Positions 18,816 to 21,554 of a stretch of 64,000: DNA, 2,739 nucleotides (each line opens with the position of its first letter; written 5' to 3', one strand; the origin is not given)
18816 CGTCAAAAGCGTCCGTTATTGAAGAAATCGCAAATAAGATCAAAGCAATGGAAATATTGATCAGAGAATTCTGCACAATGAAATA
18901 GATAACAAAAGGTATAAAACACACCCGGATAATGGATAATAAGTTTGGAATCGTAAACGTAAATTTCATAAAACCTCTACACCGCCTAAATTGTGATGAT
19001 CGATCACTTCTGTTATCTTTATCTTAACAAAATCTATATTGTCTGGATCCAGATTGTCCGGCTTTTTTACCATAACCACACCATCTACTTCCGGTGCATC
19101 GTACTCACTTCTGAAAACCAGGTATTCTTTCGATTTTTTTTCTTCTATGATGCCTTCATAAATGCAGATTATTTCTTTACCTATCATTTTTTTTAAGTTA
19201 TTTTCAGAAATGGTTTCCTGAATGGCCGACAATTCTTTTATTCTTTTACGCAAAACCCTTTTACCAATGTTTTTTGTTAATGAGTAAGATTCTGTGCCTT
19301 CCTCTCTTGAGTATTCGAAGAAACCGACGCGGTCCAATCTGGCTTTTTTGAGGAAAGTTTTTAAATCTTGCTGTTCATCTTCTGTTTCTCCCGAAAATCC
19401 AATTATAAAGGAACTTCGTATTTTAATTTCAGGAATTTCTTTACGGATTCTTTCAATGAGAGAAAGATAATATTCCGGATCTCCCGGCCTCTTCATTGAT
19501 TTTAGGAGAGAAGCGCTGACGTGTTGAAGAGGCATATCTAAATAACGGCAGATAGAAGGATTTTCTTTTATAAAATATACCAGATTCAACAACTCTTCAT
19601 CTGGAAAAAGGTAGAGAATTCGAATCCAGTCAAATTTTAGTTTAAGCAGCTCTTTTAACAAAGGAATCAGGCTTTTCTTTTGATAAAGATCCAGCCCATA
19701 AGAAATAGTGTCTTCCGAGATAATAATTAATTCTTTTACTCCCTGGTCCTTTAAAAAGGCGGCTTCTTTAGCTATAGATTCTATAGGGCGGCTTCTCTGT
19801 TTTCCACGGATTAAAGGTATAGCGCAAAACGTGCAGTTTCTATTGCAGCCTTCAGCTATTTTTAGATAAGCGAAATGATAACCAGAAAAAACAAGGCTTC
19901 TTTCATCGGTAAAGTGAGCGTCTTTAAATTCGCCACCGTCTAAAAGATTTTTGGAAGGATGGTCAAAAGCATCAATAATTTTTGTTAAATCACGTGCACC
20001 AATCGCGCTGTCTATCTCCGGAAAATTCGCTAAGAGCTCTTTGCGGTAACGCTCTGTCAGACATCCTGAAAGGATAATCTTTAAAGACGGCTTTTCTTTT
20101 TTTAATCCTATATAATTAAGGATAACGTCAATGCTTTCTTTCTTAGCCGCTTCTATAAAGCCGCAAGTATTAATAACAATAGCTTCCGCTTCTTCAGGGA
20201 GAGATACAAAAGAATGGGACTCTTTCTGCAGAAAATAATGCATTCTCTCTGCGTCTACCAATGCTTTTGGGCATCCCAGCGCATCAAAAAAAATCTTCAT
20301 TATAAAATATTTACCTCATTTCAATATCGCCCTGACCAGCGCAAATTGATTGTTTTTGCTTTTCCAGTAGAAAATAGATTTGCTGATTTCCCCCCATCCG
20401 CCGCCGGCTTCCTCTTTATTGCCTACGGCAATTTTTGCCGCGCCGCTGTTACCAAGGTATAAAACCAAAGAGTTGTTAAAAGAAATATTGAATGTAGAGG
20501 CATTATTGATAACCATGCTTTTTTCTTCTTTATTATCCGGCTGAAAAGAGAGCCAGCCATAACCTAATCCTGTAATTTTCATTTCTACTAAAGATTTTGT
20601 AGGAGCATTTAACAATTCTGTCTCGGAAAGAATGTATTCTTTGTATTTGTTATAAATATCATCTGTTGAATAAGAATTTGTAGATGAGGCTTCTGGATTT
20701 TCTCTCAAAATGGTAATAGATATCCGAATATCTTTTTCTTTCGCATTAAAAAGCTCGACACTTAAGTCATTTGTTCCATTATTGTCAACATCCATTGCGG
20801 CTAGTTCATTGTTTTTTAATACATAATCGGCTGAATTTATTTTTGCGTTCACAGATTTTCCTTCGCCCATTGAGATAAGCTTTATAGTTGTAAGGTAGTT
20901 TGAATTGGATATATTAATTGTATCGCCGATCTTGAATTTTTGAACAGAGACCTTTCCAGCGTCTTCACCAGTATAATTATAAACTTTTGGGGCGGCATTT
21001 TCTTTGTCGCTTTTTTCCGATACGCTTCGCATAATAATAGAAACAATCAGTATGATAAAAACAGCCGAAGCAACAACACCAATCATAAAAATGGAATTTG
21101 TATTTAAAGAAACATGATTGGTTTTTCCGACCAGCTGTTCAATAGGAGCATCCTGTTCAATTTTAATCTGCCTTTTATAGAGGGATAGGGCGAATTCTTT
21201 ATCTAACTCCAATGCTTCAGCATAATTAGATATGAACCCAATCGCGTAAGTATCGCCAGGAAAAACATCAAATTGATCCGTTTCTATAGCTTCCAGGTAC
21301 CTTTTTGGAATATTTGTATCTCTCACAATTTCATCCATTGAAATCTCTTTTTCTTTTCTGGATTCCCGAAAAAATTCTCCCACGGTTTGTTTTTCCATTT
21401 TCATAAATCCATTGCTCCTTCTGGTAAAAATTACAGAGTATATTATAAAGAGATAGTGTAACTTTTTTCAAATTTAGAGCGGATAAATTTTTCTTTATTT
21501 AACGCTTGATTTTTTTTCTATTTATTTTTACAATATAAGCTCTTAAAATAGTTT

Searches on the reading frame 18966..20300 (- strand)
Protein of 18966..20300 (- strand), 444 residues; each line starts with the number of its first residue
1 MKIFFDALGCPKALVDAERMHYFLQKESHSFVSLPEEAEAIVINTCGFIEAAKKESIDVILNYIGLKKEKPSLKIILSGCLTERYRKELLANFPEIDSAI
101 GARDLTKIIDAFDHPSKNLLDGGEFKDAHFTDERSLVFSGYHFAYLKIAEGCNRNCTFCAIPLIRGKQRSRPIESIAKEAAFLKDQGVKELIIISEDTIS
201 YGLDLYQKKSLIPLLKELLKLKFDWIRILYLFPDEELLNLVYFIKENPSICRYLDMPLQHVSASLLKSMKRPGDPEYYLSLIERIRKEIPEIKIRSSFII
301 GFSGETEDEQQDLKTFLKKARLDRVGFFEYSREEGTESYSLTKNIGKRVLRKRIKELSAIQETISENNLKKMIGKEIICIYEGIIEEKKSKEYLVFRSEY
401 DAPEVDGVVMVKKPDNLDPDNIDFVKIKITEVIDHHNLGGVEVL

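Call 67: search_protein_families(library=ncbifam, proteins=[window:18966-20300:-], max_evalue=0.00001)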
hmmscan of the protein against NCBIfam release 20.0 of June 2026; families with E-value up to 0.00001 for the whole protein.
window:18966-20300:- (444 aa): 10 families
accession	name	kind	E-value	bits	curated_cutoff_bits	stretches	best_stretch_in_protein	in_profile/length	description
TIGR01125.1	TIGR01125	equivalog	4.1e-131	438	356.95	1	2-434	1-427/432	30S ribosomal protein S12 methylthiotransferase RimO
TIGR00089.1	TIGR00089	subfamily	1.1e-104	350.6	251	1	2-438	1-428/429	MiaB/RimO family radical SAM methylthiotransferase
TIGR01574.1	miaB-methiolase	equivalog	9.4e-69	232.5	355.3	1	2-399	1-402/437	tRNA (N6-isopentenyl adenosine(37)-C2)-methylthiotransferase MiaB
TIGR01579.1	MiaB-like-C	equivalog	1.8e-63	215.2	357.05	1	6-394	2-388/416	tRNA (N(6)-L-threonylcarbamoyladenosine(37)-C(2))-methylthiotransferase MtaB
TIGR01578.1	MiaB-like-B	hypoth_equivalog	2.3e-51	174.9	314.7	1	2-382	1-374/421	tRNA (N(6)-L-threonylcarbamoyladenosine(37)-C(2))-methylthiotransferase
NF010916.0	PRK14336.1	equivalog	9.3e-45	153.1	606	1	6-375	7-359/418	tRNA (N6-isopentenyl adenosine(37)-C2)-methylthiotransferase MiaB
TIGR04014.1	B12_SAM_MJ_0865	equivalog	2e-14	53.2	360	1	144-325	161-341/434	methyl-coenzyme M reductase glutamine C-methyltransferase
TIGR04479.1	bcpD_PhpK_rSAM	subfamily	6.3e-14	51.2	600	1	142-322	240-411/504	PhpK family radical SAM P-methyltransferase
TIGR04013.1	B12_SAM_MJ_1487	hypoth_equivalog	9.4e-13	47.7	251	1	142-317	150-330/382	TIGR04013 family B12-binding domain/radical SAM domain-containing protein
TIGR00510.1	lipA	equivalog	7.5e-06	25.4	310.25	0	144-330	65-244/302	lipoyl synthase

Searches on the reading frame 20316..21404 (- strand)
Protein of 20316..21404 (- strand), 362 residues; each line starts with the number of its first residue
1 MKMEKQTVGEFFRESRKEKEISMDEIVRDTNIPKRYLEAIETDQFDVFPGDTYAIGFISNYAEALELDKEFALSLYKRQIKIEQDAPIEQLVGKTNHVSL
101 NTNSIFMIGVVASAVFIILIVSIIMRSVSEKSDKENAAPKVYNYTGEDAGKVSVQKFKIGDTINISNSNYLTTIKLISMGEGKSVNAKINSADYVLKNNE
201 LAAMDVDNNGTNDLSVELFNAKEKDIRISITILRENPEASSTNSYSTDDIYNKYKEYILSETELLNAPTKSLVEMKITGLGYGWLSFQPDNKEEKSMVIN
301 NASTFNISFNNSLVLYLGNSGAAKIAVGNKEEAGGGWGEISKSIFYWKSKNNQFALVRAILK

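Call 67: search_protein_families(library=ncbifam, proteins=[window:20316-21404:-], max_evalue=0.00001)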
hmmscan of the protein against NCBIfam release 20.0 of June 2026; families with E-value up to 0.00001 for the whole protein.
window:20316-21404:- (362 aa): 1 family
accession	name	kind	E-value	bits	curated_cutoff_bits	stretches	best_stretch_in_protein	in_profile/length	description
NF041534.1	rodZ_Strepcoccus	equivalog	1e-21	77.4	375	1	3-195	1-194/275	cytoskeleton protein RodZ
